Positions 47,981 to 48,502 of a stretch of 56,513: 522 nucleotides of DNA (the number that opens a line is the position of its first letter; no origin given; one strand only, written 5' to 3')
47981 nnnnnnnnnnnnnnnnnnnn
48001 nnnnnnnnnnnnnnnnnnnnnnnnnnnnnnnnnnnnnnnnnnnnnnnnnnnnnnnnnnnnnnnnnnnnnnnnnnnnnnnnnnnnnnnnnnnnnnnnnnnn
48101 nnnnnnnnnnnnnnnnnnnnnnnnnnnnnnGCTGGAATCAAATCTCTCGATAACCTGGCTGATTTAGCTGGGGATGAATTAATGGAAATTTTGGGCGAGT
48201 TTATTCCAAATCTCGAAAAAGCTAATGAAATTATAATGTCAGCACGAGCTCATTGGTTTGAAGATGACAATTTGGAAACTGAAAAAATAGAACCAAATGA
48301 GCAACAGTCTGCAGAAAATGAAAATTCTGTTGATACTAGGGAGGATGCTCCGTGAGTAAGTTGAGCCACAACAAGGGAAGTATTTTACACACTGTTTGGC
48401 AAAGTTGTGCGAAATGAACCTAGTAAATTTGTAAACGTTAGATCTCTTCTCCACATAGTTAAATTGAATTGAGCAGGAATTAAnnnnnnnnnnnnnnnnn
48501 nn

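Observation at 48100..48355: In-frame TAA removes the last 74 codons (HhH/acidic-repeat end) of nusA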

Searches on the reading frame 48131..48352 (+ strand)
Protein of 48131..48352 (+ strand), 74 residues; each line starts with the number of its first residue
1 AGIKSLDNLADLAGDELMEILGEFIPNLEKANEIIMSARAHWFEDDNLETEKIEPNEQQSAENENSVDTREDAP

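Call 28: find_related_loci(query=window:48131-48352:+, collection=metagenome_contigs, flank=10000)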
Query window:48131-48352:+ (74 aa) in metagenome_contigs; peptide patterns used: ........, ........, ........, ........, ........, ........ (x = any residue, [..] = any of these).
197 stretches matched a pattern; 28 encode a relative of the query (tblastn E <= 1e-3); 28 distinct loci.
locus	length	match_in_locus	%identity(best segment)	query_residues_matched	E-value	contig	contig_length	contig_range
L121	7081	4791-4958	59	2-57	7e-19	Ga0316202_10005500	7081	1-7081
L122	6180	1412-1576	58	3-57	2e-18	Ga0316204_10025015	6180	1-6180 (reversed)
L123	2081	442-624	57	2-62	8e-18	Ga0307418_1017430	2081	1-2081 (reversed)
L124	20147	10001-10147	61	3-51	1e-17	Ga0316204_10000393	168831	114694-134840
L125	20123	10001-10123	71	3-43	4e-17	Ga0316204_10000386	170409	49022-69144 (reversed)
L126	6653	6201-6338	67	2-47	8e-17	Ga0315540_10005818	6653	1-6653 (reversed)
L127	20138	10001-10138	65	2-47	1e-16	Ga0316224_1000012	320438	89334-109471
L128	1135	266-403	65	2-47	1e-16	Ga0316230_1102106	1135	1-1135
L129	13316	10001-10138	70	2-47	1e-16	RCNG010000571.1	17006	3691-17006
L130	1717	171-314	58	1-48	3e-16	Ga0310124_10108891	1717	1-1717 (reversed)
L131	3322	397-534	65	2-47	1e-15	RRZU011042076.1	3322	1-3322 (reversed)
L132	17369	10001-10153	67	2-51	8e-16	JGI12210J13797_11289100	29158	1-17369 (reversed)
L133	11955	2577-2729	67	2-51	8e-16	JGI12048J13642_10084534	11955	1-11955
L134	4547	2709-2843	62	2-46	1e-15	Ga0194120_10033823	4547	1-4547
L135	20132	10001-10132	68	3-46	1e-15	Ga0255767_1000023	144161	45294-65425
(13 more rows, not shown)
